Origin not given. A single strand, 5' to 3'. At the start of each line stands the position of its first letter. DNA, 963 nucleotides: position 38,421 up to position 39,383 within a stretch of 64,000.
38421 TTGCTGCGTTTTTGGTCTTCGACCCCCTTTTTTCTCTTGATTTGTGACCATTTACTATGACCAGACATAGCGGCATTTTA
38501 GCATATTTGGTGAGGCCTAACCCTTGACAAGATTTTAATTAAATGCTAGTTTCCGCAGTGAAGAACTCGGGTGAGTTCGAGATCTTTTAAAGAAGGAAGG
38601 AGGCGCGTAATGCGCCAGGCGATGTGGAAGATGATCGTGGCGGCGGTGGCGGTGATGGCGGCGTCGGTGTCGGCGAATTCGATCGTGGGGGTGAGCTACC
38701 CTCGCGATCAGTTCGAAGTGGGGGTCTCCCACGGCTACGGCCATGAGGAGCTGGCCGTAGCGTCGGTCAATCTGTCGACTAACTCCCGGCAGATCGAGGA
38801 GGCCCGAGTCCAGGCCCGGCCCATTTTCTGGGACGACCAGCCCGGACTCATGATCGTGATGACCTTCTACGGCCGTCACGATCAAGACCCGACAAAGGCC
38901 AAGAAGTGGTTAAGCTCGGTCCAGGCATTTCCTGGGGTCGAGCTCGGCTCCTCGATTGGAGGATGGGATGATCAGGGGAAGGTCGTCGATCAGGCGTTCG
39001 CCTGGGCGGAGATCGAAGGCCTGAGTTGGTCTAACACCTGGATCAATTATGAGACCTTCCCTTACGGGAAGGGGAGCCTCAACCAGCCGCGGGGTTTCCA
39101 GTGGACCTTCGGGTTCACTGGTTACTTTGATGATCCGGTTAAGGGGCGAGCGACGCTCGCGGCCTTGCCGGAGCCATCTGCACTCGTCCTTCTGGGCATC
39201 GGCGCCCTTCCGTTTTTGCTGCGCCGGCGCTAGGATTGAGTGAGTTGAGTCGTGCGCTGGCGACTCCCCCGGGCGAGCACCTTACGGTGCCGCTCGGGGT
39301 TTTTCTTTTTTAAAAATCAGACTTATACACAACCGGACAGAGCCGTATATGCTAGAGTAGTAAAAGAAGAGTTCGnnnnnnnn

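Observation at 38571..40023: GC-rich pair of PEP-CTERM-tagged secreted proteins inserted between yebC-ruvC and ruvB, with no exosortase nearby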

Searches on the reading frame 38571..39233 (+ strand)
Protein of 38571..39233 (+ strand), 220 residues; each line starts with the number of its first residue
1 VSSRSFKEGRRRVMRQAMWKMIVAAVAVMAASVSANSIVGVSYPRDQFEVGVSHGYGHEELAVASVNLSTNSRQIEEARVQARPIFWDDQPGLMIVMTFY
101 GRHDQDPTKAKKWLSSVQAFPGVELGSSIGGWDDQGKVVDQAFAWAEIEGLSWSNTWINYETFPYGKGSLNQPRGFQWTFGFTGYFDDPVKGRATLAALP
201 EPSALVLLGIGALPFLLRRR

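Call 4: search_protein_families(library=ncbifam, proteins=[window:38571-39233:+, window:38613-39233:+], max_evalue=10)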
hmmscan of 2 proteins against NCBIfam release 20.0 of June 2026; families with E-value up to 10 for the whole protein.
window:38571-39233:+ (220 aa): 8 families
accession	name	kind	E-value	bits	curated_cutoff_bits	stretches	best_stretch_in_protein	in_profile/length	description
NF033554.9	floc_PepA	equivalog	0.0066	16.3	80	1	190-220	228-258/261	flocculation-associated PEP-CTERM protein PepA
NF038126.1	PEP_CTERM_FxDxF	subfamily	0.0077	16.5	50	1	192-220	135-165/165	FxDxF family PEP-CTERM protein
NF038129.1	PEP_NF038129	equivalog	0.018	14.9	65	1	193-220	165-194/194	NF038129 family PEP-CTERM protein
TIGR02595.1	PEP_CTERM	domain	0.04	14.8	16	1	200-220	2-22/24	PEP-CTERM sorting domain-containing protein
NF038216.1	ABZJ_00895_fam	subfamily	0.053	13.4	33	1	4-31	49-76/134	ABZJ_00895 family protein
NF038125.1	PEP_CTERM_THxN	subfamily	0.058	13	85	1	198-220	219-244/246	THxN family PEP-CTERM protein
NF038120.1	PEP_CTERM_QFxxD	subfamily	0.21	11.4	80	1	196-220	190-214/215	NF038120 family PEP-CTERM protein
NF041538.1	PEP_EDSA_1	subfamily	0.25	10.9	100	1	194-216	280-301/307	EDSAP-1 family PEP-CTERM protein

window:38613-39233:+ (206 aa): 7 families
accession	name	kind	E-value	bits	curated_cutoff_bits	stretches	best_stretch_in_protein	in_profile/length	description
NF033554.9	floc_PepA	equivalog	0.0057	16.5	80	1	176-206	228-258/261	flocculation-associated PEP-CTERM protein PepA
NF038126.1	PEP_CTERM_FxDxF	subfamily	0.0061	16.8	50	1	178-206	135-165/165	FxDxF family PEP-CTERM protein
NF038129.1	PEP_NF038129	equivalog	0.016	15.1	65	1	179-206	165-194/194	NF038129 family PEP-CTERM protein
TIGR02595.1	PEP_CTERM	domain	0.037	14.9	16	1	186-206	2-22/24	PEP-CTERM sorting domain-containing protein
NF038125.1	PEP_CTERM_THxN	subfamily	0.043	13.4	85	1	184-206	219-244/246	THxN family PEP-CTERM protein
NF038120.1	PEP_CTERM_QFxxD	subfamily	0.19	11.6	80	1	182-206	190-214/215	NF038120 family PEP-CTERM protein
NF041538.1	PEP_EDSA_1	subfamily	0.23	11.1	100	1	180-202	280-301/307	EDSAP-1 family PEP-CTERM protein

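Call 5: search_protein_families(library=pfam, proteins=[window:38571-39233:+], max_evalue=10)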
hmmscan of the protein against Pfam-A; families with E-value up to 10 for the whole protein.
window:38571-39233:+ (220 aa): 1 family
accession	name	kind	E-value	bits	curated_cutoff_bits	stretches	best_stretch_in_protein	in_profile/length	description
PF07589.16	PEP-CTERM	-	0.016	15.7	20.7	1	200-220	3-24/24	PEP-CTERM motif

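Call 9: find_homologous_proteins(query=window:38610-39230:+, max_evalue=0.01)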
Query window:38610-39230:+ (207 aa): 3 proteins with E <= 0.01 among 1926 candidates.
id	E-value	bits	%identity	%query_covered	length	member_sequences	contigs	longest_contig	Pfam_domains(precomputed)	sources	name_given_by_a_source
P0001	1.3e-136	471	100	100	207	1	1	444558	-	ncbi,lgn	-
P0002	4.7e-80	286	67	100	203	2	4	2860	-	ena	-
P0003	7.5e-79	282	63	100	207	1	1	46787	-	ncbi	-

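Call 13: find_encoding_contigs(protein=P0003, flank=10000)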
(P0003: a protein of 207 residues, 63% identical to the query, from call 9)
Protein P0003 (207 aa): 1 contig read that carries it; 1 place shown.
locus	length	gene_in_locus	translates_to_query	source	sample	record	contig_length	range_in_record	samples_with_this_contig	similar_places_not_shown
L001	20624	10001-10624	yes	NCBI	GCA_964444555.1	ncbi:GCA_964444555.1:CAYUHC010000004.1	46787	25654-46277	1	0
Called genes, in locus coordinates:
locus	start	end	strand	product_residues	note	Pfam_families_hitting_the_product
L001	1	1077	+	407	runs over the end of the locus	-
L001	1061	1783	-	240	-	PF02096:60KD_IMP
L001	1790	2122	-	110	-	PF00825:Ribonuclease_P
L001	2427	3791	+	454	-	PF11638:DnaA_N, PF00308:Bac_DnaA, PF01695:IstB_IS21 (weak), PF00004:AAA (weak), PF01637:ATPase_2 (faint), PF13173:AAA_14 (weak), PF13401:AAA_22 (faint), PF08299:Bac_DnaA_C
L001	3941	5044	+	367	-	PF00712:DNA_pol3_beta, PF02767:DNA_pol3_beta_2, PF02768:DNA_pol3_beta_3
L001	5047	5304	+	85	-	-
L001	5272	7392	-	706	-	PF00912:Transgly, PF00905:Transpeptidase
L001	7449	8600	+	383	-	PF00579:tRNA-synt_1b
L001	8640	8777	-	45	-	-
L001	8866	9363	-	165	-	PF02075:RuvC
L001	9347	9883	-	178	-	PF20772:TACO1_YebC_N, PF01709:Transcrip_reg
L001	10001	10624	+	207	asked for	-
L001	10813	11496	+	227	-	-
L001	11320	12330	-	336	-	PF05496:RuvB_N, PF06068:TIP49 (faint), PF01078:Mg_chelatase (faint), PF00004:AAA, PF07728:AAA_5 (weak), PF17864:AAA_lid_4, PF05491:WHD_RuvB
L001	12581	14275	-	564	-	PF05157:MshEN, PF00437:T2SSE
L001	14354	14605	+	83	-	PF02367:TsaE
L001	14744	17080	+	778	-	PF02739:5_3_exonuc_N, PF01367:5_3_exonuc, PF00476:DNA_pol_A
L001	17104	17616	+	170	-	PF03412:Peptidase_C39, PF11814:DUF3335 (faint), PF13529:Peptidase_C39_2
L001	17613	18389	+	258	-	PF12705:PDDEXK_1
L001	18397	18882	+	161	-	PF02308:MgtC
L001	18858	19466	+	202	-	PF03167:UDG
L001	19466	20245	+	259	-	PF03372:Exo_endo_phos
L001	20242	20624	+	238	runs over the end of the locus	-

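Call 16: find_encoding_contigs(protein=P0001, flank=10000)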
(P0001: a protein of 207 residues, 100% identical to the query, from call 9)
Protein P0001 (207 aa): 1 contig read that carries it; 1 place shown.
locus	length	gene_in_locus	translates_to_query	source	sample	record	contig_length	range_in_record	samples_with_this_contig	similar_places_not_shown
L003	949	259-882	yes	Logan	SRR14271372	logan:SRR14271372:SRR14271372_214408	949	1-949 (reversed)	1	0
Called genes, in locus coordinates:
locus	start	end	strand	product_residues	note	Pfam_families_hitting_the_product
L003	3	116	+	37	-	?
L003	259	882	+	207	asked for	-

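Call 18: find_related_loci(query=A1, collection=genome_contigs, flank=10000)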
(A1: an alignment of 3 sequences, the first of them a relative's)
Query A1 (207 aa) in genome_contigs; peptide patterns used: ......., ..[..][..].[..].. (x = any residue, [..] = any of these).
68 stretches matched a pattern; 1 encode a relative of the query (tblastn E <= 1e-3); 1 distinct loci.
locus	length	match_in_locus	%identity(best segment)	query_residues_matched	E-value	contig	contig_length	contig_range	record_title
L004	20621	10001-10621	63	1-207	1e-83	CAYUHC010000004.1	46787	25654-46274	MAG TPA_asm: uncultured Candidatus Saccharibacteria bacterium isolate SRP286056_co1_679 genome assembly, contig: NODE_76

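Call 37: search_protein_families(library=ncbifam, proteins=[L001:10813-11496:+, P0002, P0003], max_evalue=1)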
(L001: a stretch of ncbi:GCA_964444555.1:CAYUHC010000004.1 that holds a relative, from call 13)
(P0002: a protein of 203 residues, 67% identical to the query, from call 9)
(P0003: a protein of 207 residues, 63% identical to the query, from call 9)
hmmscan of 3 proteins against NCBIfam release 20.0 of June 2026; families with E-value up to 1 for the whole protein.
L001:10813-11496:+ (227 aa): 1 family
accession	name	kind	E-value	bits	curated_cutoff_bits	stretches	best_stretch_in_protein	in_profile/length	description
TIGR02595.1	PEP_CTERM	domain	0.013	16.3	16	1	141-162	1-22/24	PEP-CTERM sorting domain-containing protein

P0002 (203 aa): 2 families
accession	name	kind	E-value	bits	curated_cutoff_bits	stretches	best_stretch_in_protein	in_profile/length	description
TIGR02595.1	PEP_CTERM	domain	0.017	15.9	16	1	184-203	2-21/24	PEP-CTERM sorting domain-containing protein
NF038129.1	PEP_NF038129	equivalog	0.067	13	65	1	176-202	164-193/194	NF038129 family PEP-CTERM protein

P0003 (207 aa): 5 families
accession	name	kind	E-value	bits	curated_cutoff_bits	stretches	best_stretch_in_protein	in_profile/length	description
TIGR03867.1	MprA_tail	equivalog_domain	0.0049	17.4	19.7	1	190-207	10-27/27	MprA protease, GlyGly-CTERM protein-sorting domain-containing form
NF038129.1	PEP_NF038129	equivalog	0.02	14.7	65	1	179-207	164-194/194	NF038129 family PEP-CTERM protein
NF058582.1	Microco_LAVTG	domain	0.054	13.6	27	1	191-207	17-33/34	LAVTG motif-containing sortase-dependent surface protein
NF038120.1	PEP_CTERM_QFxxD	subfamily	0.16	11.8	80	1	183-207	190-214/215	NF038120 family PEP-CTERM protein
TIGR02595.1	PEP_CTERM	domain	0.23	12.4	16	1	187-207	2-22/24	PEP-CTERM sorting domain-containing protein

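Call 43: search_protein_representatives(alignment_id=A1)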
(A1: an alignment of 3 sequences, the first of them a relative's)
Query: 3 sequences, 204 profile positions. Proteins with E-value up to 0.001 (for the whole library): 15; up to 1e-10: 3; up to 1e-30: 1. The best 15 are listed.
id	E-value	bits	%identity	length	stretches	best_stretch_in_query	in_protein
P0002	5.3e-127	437.5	-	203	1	1-204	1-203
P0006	4.9e-14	68.6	-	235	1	9-204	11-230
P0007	5.2e-12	62.0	-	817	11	49-111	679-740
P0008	3.9e-10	55.9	-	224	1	4-197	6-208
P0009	3.8e-09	52.7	-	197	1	32-204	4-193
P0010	1.1e-08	51.2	-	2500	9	181-204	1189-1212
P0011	1.1e-06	44.6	-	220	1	5-204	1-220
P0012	1.4e-06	44.2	-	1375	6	176-204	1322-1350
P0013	1.6e-06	44.1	-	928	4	176-204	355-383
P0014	8.6e-05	38.4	-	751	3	156-204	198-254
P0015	1.0e-04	38.2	-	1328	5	180-204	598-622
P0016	1.5e-04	37.6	-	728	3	167-201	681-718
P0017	2.8e-04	36.8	-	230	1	4-204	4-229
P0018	4.8e-04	36.0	-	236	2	159-204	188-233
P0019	8.1e-04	35.2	-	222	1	15-204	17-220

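Call 46: find_homologous_proteins(query=A6, max_evalue=0.001)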
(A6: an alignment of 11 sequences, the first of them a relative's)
Query A6 (11 sequences) (207 aa, profile of the alignment): 5 proteins with E <= 0.001 among 8000 candidates.
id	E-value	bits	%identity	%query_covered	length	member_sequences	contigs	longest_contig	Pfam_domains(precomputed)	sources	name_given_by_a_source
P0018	1.4e-71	259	40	22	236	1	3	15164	-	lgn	-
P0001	5.9e-71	257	100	100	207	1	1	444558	-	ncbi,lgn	-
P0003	8.0e-70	253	63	100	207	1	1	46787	-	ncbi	-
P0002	6.5e-66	240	67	100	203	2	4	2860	-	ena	-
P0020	4.4e-59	218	28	89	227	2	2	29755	PF07589.17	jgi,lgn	jgi:hypothetical protein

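Call 47: find_encoding_contigs(protein=P0018, flank=10000)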
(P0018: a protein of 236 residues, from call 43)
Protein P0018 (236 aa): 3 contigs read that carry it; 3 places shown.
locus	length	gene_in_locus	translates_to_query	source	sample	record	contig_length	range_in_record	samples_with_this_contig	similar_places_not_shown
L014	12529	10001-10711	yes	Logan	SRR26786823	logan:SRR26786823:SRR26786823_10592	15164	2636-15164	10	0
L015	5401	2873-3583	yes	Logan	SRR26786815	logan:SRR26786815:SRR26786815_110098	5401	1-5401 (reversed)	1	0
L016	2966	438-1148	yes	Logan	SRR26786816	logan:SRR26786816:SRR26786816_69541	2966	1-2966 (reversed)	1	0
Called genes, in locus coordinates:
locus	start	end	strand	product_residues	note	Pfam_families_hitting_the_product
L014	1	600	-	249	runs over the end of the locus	PF02096:60KD_IMP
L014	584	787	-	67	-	PF00825:Ribonuclease_P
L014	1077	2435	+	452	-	PF11638:DnaA_N, PF00308:Bac_DnaA, PF01695:IstB_IS21, PF00004:AAA (weak), PF08299:Bac_DnaA_C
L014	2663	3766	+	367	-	PF00712:DNA_pol3_beta, PF02767:DNA_pol3_beta_2, PF02768:DNA_pol3_beta_3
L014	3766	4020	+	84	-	-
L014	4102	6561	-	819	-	PF00912:Transgly, PF00905:Transpeptidase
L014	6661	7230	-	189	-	-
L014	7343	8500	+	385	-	PF00579:tRNA-synt_1b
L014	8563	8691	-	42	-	-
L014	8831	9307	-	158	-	PF02075:RuvC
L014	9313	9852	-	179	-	PF20772:TACO1_YebC_N, PF01709:Transcrip_reg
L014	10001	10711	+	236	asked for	-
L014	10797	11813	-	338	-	PF06068:TIP49 (faint), PF01078:Mg_chelatase (faint), PF05496:RuvB_N, PF00004:AAA, PF07728:AAA_5 (weak), PF17864:AAA_lid_4, PF05491:WHD_RuvB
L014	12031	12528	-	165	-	?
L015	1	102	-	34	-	?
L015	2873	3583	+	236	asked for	-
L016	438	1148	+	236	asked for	-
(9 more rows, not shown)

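Call 48: find_encoding_contigs(protein=P0020, flank=10000)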
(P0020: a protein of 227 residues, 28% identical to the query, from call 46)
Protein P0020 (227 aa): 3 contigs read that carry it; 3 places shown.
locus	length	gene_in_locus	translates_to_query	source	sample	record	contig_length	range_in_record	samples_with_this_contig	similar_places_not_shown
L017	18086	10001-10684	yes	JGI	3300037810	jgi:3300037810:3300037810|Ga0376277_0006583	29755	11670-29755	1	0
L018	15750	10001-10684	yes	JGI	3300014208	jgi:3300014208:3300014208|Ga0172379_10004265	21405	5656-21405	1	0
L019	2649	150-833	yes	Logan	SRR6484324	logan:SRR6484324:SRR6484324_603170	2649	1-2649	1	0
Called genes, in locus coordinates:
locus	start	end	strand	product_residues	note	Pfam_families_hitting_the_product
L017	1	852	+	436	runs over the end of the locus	-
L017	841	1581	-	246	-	PF02096:60KD_IMP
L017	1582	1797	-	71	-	PF00825:Ribonuclease_P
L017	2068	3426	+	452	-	PF11638:DnaA_N, PF00308:Bac_DnaA, PF00004:AAA (faint), PF01695:IstB_IS21, PF13173:AAA_14 (weak), PF08299:Bac_DnaA_C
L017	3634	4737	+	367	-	PF00712:DNA_pol3_beta, PF02767:DNA_pol3_beta_2, PF02768:DNA_pol3_beta_3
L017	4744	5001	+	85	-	-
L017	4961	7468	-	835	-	PF00912:Transgly, PF00905:Transpeptidase, PF17957:Big_7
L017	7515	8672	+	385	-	PF00579:tRNA-synt_1b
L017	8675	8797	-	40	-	-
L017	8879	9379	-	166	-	PF02075:RuvC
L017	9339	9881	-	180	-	PF20772:TACO1_YebC_N, PF01709:Transcrip_reg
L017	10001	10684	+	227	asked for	PF07589:PEP_exosort_dom (weak)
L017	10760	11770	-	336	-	PF05496:RuvB_N, PF00004:AAA, PF07728:AAA_5 (weak), PF17864:AAA_lid_4, PF05491:WHD_RuvB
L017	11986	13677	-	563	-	PF05157:MshEN, PF00437:T2SSE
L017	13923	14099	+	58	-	-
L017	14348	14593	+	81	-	-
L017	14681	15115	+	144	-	PF02367:TsaE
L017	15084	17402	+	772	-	PF02739:5_3_exonuc_N, PF01367:5_3_exonuc, PF00476:DNA_pol_A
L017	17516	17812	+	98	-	-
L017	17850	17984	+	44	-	-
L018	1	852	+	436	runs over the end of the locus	-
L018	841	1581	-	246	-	PF02096:60KD_IMP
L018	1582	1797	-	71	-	PF00825:Ribonuclease_P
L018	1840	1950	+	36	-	-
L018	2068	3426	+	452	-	PF11638:DnaA_N, PF00308:Bac_DnaA, PF00004:AAA (faint), PF01695:IstB_IS21, PF13173:AAA_14 (weak), PF08299:Bac_DnaA_C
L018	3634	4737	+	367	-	PF00712:DNA_pol3_beta, PF02767:DNA_pol3_beta_2, PF02768:DNA_pol3_beta_3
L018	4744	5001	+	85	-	-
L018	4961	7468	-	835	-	PF00912:Transgly, PF00905:Transpeptidase, PF17957:Big_7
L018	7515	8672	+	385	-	PF00579:tRNA-synt_1b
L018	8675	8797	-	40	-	-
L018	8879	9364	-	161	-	PF02075:RuvC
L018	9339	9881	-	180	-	PF20772:TACO1_YebC_N, PF01709:Transcrip_reg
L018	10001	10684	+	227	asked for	PF07589:PEP_exosort_dom (weak)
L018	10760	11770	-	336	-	PF05496:RuvB_N, PF00004:AAA, PF07728:AAA_5 (weak), PF17864:AAA_lid_4, PF05491:WHD_RuvB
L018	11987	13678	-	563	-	PF05157:MshEN, PF00437:T2SSE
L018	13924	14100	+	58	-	-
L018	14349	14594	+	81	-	-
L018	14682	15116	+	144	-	PF02367:TsaE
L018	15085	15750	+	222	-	?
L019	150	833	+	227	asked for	PF07589:PEP_exosort_dom (weak)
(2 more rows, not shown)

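Call 53: predict_structure(alignment_id=A1)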
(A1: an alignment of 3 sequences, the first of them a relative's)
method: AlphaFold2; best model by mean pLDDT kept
length: 207 residues; sequences in the alignment: 3
mean_pLDDT: 62.8   pTM: 0.59
mean pLDDT of the five models: 62.8, 50.8, 46.4, 43.2, 35.6
residues with pLDDT >= 90: 0; 70-90: 98; 50-70: 54; < 50: 55
segments of 3 or more residues with pLDDT < 50: 1-32, 41-45, 190-207
pLDDT, mean of each block of 10 residues (from residue 1): 32 23 28 54 54 68 80 85 82 66 70 65 67 81 78 59 82 87 70 38 44
secondary structure, 60 per line:
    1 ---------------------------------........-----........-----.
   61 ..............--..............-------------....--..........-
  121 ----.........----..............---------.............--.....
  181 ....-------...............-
elements in order: E34-41 E47-54 E60-74 E77-90 E104-107 E110-119 E125-133 E138-151 E161-173 H176-184 H192-206

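Call 63: fold_search(model_id=the predicted structure, library=pdb)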
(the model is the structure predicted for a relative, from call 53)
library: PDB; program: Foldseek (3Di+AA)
matches with E <= 10: 1121; with E <= 0.001: 0
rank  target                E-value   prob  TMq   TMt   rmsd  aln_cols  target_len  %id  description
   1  8zrn_C                4.7e-02  0.25  0.19  0.11  14.6       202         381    8  Structure of abt (released 2025-04-30)
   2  6w1m_A                8.9e-02  0.20  0.20  0.12  20.1       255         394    8  Cryo-EM structure of 5HT3A receptor in presence of Ondansetron (released 2021-01-13)
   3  2yks_A                9.4e-02  0.25  0.21  0.15  14.1       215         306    7  PENTAMERIC LIGAND GATED ION CHANNEL ELIC MUTANT F246A (released 2011-07-06)
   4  9ewa_EEE              9.9e-02  0.16  0.16  0.12  20.8       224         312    6  The sTeLIC pentameric Ligand-Gated Ion Channel (wild-type) in complex with 4-Bromophenethylamine (released 2025-03-26)
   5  8zfk_A                1.1e-01  0.21  0.19  0.11  11.6       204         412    9  Caenorhabditis elegans ACR-23 in betaine and monepantel bound state (released 2024-07-31)
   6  4twd_A                1.2e-01  0.21  0.19  0.13  11.7       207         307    6  X-ray structure of a pentameric ligand gated ion channel from Erwinia chrysanthemi (ELIC) in complex with memantine (released 2014-09-24)
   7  8rh7_A                1.2e-01  0.18  0.18  0.12  10.9       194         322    6  CryoEM structure of human rho1 GABAA receptor in complex with GABA and estradiol in primed state (released 2024-08-28)
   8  8rhg_A                1.2e-01  0.18  0.18  0.12  11.8       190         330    8  CryoEM structure of human rho1 GABAA receptor in complex with GABA and pregnenolone sulfate (released 2024-08-28)
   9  9ex6_A                1.2e-01  0.16  0.17  0.13  15.7       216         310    7  CryoEM structure of sTeLIC nanodisc in closed state (released 2025-03-26)
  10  9lh5_A                1.2e-01  0.16  0.19  0.12  18.6       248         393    9  human alpha 7 nicotinic acetylcholine receptor in complex with L-nicotine (open state) (released 2025-09-10)
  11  4tnv_A                1.2e-01  0.10  0.14  0.10  16.4       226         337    8  C. elegans glutamate-gated chloride channel (GluCl) in complex with Fab in a non-conducting conformation (released 2014-08-13)
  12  6hjx_B                1.2e-01  0.21  0.21  0.15  13.7       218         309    8  X-ray structure of a pentameric ligand gated ion channel from Erwinia chrysanthemi (ELIC) 7'C pore mutant (L238C) in c (released 2019-10-09)
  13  6w1j_A                1.3e-01  0.13  0.17  0.11  21.1       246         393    7  Cryo-EM structure of 5HT3A receptor in presence of Alosetron (released 2021-01-13)
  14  6ssi_C                1.4e-01  0.23  0.22  0.16  10.8       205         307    8  Structure of the pentameric ligand-gated ion channel ELIC in complex with a PAM nanobody (released 2020-02-12)
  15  6fvs_A                1.4e-01  0.11  0.14  0.11  21.0       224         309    8  The active form of a pentameric ion channel (sTeLIC) gated by alkaline pH - sTeLIC in complex with Barium ions (Ba2+) (released 2018-05-16)
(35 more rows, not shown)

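Call 66: list_cluster_members(proteins=[P0001, P0004, P0003, P0020, P0006, P0008, P0009, P0011, P0017, P0019])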
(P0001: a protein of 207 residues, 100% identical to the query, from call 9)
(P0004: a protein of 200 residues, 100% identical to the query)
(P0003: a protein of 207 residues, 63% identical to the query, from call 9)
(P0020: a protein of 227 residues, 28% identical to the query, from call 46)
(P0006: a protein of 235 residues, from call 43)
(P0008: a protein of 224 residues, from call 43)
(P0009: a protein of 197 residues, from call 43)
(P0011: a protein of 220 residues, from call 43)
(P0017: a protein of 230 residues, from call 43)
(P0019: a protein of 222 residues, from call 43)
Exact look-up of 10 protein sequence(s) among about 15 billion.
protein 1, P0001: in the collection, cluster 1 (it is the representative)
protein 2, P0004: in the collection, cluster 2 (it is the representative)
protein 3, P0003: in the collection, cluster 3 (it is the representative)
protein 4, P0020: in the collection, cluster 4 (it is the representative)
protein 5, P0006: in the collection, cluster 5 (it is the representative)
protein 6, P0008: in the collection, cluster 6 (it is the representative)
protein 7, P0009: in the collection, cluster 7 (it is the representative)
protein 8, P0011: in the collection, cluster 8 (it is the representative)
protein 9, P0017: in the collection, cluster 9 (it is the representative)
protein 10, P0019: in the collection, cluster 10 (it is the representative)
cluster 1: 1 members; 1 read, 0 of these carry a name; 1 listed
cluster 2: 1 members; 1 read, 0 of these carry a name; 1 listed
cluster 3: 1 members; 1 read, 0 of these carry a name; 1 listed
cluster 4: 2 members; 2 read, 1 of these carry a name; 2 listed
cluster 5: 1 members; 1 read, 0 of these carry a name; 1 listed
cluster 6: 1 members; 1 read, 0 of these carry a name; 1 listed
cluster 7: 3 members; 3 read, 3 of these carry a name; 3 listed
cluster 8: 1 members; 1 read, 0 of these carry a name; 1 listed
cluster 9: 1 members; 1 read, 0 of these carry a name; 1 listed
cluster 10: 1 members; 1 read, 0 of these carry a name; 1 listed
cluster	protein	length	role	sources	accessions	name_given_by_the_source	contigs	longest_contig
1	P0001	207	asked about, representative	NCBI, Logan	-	-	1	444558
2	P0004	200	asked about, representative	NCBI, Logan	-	-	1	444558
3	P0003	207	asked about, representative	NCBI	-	-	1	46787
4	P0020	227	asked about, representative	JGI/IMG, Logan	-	hypothetical protein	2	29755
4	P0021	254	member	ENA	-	-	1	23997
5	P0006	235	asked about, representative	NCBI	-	-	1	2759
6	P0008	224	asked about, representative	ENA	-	-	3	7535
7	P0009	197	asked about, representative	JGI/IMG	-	hypothetical protein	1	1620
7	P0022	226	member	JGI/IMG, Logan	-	hypothetical protein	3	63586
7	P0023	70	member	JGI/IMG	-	hypothetical protein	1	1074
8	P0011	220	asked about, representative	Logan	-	-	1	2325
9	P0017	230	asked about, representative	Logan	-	-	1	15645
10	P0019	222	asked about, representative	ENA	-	-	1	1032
